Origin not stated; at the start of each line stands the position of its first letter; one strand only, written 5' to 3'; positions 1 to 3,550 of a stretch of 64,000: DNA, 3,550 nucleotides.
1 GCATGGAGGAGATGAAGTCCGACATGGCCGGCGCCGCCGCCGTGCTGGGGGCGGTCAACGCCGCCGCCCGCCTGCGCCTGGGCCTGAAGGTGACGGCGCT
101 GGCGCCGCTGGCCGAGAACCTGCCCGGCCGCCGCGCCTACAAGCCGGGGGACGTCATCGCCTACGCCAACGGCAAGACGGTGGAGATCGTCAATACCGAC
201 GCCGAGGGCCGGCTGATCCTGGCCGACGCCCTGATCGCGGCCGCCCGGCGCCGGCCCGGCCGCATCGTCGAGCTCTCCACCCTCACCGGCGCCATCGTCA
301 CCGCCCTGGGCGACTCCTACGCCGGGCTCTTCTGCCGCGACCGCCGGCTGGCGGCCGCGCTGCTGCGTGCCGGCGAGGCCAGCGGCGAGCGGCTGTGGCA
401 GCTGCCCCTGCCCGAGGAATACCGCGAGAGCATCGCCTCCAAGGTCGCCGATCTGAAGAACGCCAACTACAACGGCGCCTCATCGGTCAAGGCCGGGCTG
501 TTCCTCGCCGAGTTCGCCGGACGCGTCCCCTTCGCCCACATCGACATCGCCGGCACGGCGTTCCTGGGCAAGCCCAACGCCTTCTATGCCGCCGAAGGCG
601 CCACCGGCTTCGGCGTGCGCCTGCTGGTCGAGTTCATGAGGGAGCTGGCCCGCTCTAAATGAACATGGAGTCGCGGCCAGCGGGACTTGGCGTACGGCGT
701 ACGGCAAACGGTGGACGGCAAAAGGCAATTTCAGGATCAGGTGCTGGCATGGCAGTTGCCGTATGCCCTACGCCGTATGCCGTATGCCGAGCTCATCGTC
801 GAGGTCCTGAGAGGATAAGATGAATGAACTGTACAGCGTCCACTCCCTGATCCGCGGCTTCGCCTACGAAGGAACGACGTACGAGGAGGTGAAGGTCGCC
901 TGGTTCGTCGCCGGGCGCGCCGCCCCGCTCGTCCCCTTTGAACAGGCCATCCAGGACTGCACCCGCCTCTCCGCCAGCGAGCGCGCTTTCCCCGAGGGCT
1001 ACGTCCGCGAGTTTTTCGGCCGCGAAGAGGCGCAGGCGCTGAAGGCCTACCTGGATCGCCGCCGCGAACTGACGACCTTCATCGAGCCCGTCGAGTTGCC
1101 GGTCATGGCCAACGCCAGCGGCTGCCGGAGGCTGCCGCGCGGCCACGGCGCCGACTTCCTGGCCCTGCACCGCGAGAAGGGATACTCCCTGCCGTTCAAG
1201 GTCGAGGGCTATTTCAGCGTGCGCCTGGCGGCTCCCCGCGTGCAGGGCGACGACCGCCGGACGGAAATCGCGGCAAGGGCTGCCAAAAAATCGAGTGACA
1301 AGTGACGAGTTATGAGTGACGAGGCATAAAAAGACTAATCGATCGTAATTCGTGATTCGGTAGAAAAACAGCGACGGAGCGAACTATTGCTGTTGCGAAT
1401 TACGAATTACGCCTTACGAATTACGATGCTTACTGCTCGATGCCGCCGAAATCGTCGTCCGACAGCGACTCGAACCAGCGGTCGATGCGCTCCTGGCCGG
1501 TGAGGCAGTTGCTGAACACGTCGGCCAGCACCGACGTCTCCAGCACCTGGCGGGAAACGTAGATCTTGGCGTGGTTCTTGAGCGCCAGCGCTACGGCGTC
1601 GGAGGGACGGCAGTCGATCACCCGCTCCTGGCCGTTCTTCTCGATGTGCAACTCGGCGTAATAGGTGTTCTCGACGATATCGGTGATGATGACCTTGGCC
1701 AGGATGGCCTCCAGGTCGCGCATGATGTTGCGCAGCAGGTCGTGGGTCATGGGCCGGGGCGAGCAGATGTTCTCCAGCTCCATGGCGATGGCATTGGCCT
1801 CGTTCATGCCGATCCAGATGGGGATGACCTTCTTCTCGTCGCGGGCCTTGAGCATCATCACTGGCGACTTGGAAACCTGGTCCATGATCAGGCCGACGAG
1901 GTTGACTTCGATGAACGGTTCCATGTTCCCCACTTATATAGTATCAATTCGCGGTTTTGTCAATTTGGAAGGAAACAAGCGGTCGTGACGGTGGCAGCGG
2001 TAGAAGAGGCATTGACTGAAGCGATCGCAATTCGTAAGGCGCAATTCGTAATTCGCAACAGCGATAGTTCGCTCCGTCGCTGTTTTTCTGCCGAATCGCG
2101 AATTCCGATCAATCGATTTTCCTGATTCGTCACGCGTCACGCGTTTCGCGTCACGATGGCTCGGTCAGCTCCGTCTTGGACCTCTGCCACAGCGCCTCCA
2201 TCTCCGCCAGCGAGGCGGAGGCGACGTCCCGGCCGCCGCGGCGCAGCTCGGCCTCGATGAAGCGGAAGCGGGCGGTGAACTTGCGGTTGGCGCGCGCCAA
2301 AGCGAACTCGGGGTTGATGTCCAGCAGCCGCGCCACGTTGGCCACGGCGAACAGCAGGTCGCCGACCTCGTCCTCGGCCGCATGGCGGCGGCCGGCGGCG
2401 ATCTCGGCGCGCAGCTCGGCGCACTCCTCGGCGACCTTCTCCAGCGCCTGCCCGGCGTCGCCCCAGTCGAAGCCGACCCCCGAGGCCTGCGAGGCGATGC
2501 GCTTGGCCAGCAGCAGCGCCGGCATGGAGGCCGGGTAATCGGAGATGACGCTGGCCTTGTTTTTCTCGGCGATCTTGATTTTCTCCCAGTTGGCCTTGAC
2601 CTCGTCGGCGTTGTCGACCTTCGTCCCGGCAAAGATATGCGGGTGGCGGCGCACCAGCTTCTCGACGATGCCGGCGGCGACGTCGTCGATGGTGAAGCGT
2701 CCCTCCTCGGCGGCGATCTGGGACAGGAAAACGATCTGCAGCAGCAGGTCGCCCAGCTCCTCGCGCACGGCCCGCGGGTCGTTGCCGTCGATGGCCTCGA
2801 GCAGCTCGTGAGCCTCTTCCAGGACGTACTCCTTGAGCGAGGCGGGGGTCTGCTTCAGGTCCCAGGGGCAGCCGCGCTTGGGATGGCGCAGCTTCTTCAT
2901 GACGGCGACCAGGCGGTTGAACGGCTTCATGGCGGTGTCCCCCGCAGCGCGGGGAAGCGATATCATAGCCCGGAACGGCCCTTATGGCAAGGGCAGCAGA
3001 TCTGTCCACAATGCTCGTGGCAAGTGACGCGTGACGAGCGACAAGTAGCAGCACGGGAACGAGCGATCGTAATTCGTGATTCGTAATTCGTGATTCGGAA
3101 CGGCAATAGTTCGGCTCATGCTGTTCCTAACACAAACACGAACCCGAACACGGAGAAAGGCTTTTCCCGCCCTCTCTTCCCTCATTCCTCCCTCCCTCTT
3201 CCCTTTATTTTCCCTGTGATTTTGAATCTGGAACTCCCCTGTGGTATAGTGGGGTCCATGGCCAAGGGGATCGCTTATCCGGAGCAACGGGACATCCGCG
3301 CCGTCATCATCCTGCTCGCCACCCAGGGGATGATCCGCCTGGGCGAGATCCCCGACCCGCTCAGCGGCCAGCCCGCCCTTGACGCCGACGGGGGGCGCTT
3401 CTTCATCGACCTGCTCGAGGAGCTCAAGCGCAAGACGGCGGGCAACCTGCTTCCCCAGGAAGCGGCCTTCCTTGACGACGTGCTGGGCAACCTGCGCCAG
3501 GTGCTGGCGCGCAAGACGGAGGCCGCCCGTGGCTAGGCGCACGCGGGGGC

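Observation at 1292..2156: Bifunctional-nuclease gene bracketed by inverted copies (about 93% identical) of a 90-nt hairpin element plus GTGAC arrays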

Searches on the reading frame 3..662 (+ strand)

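Call 12: search_protein_families(library=pfam, proteins=[window:3-662:+])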
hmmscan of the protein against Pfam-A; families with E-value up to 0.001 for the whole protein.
window:3-662:+ (219 aa): 1 family
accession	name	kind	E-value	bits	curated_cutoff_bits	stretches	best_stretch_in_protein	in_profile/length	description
PF00883.26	Peptidase_M17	-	1.8e-78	264.4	25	1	1-209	101-310/310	Cytosol aminopeptidase family, catalytic domain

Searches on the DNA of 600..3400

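Call 51: search_rna_families(source=window, start=600, end=3400, threshold=evalue, max_evalue=1)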
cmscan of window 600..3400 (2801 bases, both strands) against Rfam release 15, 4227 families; matches with E-value up to 1: 0.
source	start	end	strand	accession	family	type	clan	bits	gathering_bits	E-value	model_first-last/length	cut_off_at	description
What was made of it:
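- On Described structured RNA (Rfam): Call 51 (E<=1, 600-3400) gave 0 hits.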

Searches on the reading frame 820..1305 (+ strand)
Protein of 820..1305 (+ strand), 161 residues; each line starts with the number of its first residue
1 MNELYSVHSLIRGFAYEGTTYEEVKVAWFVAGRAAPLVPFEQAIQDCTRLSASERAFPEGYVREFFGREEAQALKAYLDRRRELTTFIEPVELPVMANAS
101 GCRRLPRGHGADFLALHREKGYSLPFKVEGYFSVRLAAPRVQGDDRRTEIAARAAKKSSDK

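Call 12: search_protein_families(library=pfam, proteins=[window:820-1305:+])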
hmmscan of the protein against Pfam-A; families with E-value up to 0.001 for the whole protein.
window:820-1305:+ (161 aa): 0 families

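Call 20: find_encoding_contigs(protein=window:820-1305:+, flank=4000, max_places=10)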
Protein window:820-1305:+ (161 aa): 14 contigs read that carry it; 8 places shown.
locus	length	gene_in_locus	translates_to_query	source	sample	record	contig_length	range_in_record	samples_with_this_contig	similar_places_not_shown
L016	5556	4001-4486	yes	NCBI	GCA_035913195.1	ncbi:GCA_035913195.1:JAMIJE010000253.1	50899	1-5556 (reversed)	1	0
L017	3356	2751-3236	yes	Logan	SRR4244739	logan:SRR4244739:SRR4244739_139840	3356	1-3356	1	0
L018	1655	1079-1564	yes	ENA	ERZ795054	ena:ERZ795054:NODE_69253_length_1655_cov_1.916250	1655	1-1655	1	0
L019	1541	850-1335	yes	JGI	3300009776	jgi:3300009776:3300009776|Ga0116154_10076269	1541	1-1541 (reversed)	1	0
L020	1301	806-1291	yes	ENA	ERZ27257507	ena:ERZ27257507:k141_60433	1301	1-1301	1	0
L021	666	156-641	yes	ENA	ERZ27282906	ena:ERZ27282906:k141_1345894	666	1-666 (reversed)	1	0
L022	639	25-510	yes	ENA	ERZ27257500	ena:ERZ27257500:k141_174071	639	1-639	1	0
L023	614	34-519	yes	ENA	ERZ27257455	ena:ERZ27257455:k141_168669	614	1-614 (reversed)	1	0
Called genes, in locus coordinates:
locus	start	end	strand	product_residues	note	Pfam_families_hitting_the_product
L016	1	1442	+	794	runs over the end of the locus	PF02190:LON_substr_bdg, PF13191:AAA_16 (faint), PF00004:AAA, PF07728:AAA_5, PF22667:Lon_lid, PF05362:Lon_C, PF13541:ChlI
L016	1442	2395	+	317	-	PF00586:AIRS, PF02769:AIRS_C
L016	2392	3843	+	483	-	PF02789:Peptidase_M17_N, PF00883:Peptidase_M17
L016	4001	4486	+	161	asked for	-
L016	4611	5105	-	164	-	PF02577:BFN_dom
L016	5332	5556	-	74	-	?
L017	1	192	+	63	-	?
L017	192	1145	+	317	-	PF00586:AIRS, PF02769:AIRS_C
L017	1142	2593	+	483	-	PF02789:Peptidase_M17_N, PF00883:Peptidase_M17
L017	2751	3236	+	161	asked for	-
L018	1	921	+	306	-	?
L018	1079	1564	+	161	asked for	-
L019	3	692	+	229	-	?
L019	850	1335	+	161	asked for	-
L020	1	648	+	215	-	?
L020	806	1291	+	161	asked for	-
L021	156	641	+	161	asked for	-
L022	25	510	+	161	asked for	-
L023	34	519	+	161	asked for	-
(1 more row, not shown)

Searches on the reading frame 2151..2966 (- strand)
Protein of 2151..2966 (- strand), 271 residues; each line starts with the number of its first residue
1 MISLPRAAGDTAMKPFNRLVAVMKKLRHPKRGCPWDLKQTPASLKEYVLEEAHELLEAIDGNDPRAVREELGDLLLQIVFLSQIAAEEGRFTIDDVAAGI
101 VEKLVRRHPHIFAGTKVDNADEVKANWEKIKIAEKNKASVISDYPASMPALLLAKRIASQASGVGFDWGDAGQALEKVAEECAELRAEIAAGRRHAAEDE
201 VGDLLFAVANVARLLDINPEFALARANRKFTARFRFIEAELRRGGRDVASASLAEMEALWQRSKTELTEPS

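Call 12: search_protein_families(library=pfam, proteins=[window:2151-2966:-])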
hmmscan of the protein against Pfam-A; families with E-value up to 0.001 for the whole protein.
window:2151-2966:- (271 aa): 2 families
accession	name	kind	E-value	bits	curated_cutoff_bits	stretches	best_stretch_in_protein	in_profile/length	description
PF03819.22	MazG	-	4.1e-38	129.9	22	2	39-112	1-74/74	MazG nucleotide pyrophosphohydrolase domain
PF01503.22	PRA-PH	-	3.2e-08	34.3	21.3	0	171-227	27-83/86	Phosphoribosyl-ATP pyrophosphohydrolase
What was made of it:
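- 2151..2966 (-): mazG CDS, the right colinear flank. Pfam MazG E=4.1e-38 (call 12).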

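Call 23: find_encoding_contigs(protein=window:2151-2966:-, flank=3000, max_places=10)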
Protein window:2151-2966:- (271 aa): 4 contigs read that carry it; 1 place shown.
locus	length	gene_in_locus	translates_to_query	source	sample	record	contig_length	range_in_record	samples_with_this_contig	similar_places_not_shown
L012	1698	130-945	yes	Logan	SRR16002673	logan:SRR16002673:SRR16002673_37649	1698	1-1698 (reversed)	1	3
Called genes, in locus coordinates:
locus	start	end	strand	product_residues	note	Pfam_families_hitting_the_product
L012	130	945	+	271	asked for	PF01503:PRA-PH (faint), PF03819:MazG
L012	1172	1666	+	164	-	PF02577:BFN_dom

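Call 49: find_encoding_contigs(protein=window:2151-2930:-, flank=3000, max_places=10)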
Protein window:2151-2930:- (259 aa): 12 contigs read that carry it; 6 places shown.
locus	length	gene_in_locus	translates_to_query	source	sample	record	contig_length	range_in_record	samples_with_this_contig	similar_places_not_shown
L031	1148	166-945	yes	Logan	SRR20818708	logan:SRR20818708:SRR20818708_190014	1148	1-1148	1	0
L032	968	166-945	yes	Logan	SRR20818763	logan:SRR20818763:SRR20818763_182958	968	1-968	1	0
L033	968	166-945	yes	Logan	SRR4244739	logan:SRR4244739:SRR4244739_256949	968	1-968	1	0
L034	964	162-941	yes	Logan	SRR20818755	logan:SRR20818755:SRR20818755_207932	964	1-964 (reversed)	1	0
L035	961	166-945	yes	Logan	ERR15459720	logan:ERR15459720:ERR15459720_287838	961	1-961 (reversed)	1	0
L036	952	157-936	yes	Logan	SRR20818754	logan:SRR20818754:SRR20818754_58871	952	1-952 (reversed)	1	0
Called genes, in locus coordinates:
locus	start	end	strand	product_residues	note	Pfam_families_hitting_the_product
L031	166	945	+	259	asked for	PF01503:PRA-PH (faint), PF03819:MazG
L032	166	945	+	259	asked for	PF01503:PRA-PH (faint), PF03819:MazG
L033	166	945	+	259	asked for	PF01503:PRA-PH (faint), PF03819:MazG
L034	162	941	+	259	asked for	PF01503:PRA-PH (faint), PF03819:MazG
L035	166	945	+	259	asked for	PF01503:PRA-PH (faint), PF03819:MazG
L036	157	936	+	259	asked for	PF01503:PRA-PH (faint), PF03819:MazG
